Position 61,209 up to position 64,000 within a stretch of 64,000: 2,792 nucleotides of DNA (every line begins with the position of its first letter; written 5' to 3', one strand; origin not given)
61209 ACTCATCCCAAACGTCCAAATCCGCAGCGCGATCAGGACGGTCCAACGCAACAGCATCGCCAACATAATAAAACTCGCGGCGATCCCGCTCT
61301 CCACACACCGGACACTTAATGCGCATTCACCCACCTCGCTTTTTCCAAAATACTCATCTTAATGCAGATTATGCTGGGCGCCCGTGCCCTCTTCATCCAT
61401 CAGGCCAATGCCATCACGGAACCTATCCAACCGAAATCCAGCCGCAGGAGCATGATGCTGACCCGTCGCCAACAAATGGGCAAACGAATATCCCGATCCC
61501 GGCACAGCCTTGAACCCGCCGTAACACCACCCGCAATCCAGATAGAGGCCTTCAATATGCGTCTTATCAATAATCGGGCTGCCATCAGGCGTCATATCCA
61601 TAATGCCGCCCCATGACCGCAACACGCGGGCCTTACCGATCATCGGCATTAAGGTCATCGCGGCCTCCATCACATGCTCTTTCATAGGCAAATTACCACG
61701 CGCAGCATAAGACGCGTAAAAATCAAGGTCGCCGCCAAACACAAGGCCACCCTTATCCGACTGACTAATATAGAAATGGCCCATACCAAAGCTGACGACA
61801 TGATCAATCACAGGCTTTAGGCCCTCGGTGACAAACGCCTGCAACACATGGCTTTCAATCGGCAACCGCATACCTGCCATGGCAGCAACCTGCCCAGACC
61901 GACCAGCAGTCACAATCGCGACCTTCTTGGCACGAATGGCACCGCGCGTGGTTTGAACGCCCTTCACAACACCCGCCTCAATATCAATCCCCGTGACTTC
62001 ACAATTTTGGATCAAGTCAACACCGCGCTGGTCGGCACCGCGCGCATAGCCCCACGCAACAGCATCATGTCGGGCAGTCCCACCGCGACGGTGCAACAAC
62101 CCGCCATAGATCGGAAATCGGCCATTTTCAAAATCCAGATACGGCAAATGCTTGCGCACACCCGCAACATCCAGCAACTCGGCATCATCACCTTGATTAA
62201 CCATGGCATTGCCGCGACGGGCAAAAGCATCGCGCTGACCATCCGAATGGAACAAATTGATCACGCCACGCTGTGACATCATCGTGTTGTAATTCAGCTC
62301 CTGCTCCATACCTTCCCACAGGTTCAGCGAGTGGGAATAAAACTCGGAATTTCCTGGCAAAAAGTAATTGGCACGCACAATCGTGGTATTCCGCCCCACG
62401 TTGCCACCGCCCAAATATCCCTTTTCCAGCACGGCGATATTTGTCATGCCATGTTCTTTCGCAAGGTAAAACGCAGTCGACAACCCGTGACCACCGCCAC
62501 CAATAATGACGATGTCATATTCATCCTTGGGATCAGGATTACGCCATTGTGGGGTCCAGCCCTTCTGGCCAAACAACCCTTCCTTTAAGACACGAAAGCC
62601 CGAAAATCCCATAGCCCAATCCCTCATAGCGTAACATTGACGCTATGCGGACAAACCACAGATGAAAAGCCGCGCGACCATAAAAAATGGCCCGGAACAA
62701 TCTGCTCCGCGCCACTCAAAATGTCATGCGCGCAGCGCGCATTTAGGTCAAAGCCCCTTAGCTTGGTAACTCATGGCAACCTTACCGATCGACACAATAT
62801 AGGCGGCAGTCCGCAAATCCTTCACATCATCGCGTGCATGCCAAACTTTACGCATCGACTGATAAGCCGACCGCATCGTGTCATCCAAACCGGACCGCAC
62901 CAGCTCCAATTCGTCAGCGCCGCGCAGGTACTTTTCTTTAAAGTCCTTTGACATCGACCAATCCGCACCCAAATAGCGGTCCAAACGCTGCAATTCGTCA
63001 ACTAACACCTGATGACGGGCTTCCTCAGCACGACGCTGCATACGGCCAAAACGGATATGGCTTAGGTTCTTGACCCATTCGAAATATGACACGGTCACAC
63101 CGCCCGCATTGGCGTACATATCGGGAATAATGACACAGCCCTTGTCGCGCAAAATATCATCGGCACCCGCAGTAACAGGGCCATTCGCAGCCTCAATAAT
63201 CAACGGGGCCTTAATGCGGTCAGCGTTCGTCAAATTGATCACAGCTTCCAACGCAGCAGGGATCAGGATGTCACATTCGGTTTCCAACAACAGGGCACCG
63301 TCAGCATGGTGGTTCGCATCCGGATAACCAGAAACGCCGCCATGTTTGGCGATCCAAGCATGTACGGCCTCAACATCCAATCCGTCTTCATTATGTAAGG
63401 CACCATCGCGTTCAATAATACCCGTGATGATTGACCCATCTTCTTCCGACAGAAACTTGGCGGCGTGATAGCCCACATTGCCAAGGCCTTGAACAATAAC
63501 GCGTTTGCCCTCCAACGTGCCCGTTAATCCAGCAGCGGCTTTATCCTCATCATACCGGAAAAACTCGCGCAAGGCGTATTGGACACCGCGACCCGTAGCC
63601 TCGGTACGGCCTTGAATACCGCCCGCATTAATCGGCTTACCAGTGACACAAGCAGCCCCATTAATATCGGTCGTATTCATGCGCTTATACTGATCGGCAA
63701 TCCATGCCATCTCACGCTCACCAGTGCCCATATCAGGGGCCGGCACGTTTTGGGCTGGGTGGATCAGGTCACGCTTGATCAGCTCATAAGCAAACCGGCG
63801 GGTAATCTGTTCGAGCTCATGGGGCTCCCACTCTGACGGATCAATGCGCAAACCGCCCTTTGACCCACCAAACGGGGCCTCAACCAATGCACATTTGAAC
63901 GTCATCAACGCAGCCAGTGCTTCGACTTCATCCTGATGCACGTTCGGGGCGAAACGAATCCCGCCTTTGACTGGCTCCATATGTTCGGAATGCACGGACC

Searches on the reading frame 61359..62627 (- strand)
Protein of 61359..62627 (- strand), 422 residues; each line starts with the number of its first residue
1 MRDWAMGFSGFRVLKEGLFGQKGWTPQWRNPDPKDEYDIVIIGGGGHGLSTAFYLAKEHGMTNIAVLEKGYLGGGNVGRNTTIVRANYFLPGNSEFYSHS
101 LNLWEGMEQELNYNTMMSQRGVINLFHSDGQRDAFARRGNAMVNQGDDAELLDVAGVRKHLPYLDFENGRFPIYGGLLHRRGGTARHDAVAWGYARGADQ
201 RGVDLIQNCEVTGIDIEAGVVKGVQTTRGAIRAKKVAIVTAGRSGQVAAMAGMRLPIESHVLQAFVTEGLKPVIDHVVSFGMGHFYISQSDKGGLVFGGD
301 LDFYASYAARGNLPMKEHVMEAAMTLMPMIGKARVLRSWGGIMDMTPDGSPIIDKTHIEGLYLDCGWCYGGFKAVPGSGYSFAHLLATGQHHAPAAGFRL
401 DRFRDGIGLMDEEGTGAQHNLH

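Call 84: search_protein_families(library=pfam, proteins=[window:61359-62627:-], max_evalue=0.00001)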
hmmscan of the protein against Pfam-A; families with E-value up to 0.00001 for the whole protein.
window:61359-62627:- (422 aa): 1 family
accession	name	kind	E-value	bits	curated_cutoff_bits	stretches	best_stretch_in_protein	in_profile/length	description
PF01266.30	DAO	-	1.3e-64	219.4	27.9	1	38-384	1-352/353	FAD dependent oxidoreductase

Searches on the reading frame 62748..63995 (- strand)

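Call 84: search_protein_families(library=pfam, proteins=[window:62748-63995:-], max_evalue=0.00001)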
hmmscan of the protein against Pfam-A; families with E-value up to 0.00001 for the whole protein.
window:62748-63995:- (415 aa): 2 families
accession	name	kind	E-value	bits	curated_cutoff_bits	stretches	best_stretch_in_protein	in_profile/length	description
PF00208.27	ELFV_dehydrog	-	7.2e-60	203.1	23.4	1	125-316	1-190/241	Glutamate/Leucine/Phenylalanine/Valine dehydrogenase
PF02812.23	ELFV_dehydrog_N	-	1e-39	135.6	25.3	1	2-104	28-128/129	Glu/Leu/Phe/Val dehydrogenase, dimerisation domain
